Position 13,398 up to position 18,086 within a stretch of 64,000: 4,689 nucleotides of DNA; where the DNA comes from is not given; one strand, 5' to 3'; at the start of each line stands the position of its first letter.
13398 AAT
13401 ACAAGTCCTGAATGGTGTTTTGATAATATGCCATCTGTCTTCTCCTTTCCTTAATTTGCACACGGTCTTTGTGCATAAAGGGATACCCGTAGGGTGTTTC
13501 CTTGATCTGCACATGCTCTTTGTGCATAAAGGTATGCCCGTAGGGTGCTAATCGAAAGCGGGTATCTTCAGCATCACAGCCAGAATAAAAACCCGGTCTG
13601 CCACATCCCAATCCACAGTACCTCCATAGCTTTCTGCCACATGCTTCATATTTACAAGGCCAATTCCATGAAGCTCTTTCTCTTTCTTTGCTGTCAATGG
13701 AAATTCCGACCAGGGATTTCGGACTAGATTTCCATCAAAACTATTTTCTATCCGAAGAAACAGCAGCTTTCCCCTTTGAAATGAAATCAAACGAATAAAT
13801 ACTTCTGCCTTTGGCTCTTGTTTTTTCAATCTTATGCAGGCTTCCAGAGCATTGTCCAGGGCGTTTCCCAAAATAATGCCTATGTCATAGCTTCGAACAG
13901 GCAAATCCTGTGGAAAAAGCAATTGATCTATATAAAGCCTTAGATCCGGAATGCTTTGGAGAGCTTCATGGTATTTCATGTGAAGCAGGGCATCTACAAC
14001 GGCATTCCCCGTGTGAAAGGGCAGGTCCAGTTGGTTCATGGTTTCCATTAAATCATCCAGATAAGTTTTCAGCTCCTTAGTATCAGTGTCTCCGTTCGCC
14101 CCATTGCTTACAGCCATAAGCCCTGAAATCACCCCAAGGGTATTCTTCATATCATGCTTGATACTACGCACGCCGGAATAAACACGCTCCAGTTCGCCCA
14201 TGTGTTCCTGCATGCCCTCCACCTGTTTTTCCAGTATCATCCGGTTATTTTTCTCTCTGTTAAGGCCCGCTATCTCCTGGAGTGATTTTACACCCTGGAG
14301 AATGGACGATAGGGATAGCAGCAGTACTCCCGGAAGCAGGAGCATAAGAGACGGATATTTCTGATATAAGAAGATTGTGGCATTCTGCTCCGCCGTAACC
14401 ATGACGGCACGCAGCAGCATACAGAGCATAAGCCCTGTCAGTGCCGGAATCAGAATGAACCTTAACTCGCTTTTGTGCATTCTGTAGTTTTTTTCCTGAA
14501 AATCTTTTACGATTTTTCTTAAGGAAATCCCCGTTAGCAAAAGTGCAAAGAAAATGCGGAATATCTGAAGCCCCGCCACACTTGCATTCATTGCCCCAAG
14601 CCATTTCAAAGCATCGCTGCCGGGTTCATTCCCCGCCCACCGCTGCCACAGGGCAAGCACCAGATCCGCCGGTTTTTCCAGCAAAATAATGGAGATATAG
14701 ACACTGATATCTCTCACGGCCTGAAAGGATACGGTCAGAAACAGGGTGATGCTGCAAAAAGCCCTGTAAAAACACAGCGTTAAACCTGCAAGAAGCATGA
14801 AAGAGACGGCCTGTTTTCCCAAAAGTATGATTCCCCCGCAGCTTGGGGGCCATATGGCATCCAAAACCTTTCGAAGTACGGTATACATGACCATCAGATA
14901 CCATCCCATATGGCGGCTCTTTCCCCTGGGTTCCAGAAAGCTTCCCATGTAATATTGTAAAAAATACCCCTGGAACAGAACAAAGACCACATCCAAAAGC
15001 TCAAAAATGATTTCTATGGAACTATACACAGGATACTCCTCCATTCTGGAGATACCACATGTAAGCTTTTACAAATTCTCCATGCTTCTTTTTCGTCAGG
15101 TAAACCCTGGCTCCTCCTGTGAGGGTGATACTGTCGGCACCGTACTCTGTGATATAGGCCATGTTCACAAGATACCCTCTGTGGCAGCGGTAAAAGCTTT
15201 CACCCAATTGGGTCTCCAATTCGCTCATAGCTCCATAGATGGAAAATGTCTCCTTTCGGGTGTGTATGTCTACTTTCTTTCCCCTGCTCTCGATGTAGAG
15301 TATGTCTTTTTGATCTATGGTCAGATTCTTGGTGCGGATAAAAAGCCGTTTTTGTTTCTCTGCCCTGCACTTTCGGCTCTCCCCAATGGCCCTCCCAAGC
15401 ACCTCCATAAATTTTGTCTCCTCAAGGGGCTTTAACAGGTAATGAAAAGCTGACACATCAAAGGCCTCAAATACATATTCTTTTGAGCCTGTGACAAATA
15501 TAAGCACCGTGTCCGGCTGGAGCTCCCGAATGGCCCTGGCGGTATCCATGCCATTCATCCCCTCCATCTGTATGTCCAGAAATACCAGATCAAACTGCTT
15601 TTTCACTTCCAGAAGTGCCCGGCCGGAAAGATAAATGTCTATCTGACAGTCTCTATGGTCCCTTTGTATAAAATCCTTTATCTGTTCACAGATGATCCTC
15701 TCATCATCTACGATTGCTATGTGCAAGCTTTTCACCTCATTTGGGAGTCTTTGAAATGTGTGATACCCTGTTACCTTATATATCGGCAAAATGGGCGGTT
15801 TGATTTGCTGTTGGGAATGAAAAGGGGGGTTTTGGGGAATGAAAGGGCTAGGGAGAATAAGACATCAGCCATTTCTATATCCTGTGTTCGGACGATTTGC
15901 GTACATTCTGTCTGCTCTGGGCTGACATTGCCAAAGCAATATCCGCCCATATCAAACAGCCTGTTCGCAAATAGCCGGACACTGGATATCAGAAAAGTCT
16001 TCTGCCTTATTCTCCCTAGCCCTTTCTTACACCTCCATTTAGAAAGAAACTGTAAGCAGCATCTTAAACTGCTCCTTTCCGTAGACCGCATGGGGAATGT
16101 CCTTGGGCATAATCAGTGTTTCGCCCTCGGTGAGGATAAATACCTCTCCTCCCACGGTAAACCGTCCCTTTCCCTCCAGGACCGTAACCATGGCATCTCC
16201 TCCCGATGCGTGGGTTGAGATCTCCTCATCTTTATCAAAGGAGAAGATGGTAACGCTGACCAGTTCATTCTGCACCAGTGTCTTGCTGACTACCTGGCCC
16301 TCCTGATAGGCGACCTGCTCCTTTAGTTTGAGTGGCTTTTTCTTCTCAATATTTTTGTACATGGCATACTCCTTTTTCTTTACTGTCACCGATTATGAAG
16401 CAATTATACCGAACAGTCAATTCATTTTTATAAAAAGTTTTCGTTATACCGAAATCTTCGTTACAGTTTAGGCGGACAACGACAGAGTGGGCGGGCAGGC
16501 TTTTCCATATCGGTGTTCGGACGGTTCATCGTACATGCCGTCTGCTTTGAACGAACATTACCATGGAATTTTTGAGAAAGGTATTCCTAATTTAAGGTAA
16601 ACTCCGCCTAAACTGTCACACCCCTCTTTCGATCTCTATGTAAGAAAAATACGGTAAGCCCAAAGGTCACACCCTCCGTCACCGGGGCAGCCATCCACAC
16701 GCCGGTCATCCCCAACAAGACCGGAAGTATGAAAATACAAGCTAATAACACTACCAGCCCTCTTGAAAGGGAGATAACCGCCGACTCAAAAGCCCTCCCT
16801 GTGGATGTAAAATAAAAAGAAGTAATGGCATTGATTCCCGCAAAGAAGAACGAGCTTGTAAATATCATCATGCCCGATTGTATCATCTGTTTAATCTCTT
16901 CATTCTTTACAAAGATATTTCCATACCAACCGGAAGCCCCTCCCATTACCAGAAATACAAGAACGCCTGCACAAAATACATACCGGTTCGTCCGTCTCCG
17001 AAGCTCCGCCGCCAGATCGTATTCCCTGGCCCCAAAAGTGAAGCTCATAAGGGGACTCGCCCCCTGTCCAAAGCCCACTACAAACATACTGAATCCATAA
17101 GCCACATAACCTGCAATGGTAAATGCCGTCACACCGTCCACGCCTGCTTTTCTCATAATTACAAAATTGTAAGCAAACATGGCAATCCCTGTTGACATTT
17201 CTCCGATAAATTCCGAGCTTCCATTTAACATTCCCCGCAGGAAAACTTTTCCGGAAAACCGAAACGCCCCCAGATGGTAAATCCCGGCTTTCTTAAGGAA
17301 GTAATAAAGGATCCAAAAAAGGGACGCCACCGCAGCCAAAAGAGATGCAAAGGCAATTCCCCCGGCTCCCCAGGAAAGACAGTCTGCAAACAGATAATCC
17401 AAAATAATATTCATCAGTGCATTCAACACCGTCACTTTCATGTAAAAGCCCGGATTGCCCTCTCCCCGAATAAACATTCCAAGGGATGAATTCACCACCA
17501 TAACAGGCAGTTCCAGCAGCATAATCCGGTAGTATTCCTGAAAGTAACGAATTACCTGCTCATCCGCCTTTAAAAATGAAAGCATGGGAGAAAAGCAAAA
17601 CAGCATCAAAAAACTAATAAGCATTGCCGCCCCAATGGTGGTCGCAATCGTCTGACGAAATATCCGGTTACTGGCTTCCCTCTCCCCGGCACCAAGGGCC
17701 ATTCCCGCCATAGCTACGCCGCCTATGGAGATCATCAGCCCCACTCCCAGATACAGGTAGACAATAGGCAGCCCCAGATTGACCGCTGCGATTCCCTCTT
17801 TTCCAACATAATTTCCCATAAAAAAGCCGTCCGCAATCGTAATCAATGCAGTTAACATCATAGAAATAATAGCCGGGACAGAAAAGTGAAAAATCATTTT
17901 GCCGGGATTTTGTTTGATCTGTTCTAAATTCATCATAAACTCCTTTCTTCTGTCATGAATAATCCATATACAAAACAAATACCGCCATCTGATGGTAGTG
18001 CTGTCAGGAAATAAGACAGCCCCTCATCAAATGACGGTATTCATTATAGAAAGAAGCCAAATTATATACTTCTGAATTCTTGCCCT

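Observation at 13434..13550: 51-bp tandem repeat family that feeds into the ribosome-binding site of unrelated genes (copy at 13.4 kb)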

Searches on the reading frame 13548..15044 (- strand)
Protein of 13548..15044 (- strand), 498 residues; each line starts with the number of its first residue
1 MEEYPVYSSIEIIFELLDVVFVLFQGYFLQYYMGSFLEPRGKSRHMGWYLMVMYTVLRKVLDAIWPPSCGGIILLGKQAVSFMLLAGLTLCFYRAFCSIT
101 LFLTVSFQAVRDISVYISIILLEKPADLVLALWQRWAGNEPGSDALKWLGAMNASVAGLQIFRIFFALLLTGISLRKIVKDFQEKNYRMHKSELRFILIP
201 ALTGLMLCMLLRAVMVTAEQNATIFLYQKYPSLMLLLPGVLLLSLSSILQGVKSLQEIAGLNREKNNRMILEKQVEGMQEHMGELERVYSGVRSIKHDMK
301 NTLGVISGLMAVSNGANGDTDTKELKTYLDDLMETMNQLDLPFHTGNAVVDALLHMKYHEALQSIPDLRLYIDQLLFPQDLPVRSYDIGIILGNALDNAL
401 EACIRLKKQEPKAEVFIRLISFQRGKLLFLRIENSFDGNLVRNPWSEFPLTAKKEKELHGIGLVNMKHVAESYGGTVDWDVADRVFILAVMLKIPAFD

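Call 8: search_protein_families(library=pfam, proteins=[window:13548-15044:-])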
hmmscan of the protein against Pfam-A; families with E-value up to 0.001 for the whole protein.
window:13548-15044:- (498 aa): 1 family
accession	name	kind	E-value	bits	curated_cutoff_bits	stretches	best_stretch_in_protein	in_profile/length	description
PF14501.12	HATPase_c_5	-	8.7e-19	67.8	22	1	385-493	3-102/102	GHKL domain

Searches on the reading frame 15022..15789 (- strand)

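Call 8: search_protein_families(library=pfam, proteins=[window:15022-15789:-])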
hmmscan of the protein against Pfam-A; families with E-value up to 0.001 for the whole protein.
window:15022-15789:- (255 aa): 2 families
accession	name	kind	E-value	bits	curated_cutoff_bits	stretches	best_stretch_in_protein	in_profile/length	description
PF00072.30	Response_reg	-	1.4e-20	73.9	30.2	1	24-130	1-109/111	Response regulator receiver domain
PF04397.21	LytTR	-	2.2e-19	69.9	22.6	1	156-241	4-95/98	LytTr DNA-binding domain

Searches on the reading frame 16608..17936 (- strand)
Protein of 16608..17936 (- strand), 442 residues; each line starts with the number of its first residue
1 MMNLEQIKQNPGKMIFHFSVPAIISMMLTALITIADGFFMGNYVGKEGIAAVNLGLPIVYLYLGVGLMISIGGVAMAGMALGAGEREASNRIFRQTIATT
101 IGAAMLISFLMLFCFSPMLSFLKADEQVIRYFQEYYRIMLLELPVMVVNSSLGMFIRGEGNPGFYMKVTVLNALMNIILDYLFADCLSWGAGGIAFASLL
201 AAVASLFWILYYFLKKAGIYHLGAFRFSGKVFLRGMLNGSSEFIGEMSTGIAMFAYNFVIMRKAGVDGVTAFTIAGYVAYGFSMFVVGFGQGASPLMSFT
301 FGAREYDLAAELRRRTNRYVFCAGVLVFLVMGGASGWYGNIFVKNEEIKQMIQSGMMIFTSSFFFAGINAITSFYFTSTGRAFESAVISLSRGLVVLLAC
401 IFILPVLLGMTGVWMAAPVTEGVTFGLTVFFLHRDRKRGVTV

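Call 77: search_protein_families(library=pfam, proteins=[window:16608-17936:-], max_evalue=0.00001)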
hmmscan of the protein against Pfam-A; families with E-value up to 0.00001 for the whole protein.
window:16608-17936:- (442 aa): 1 family
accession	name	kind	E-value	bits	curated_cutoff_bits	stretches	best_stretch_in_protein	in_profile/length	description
PF01554.23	MatE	-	7.1e-34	117.3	24.9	2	21-182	1-161/161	MatE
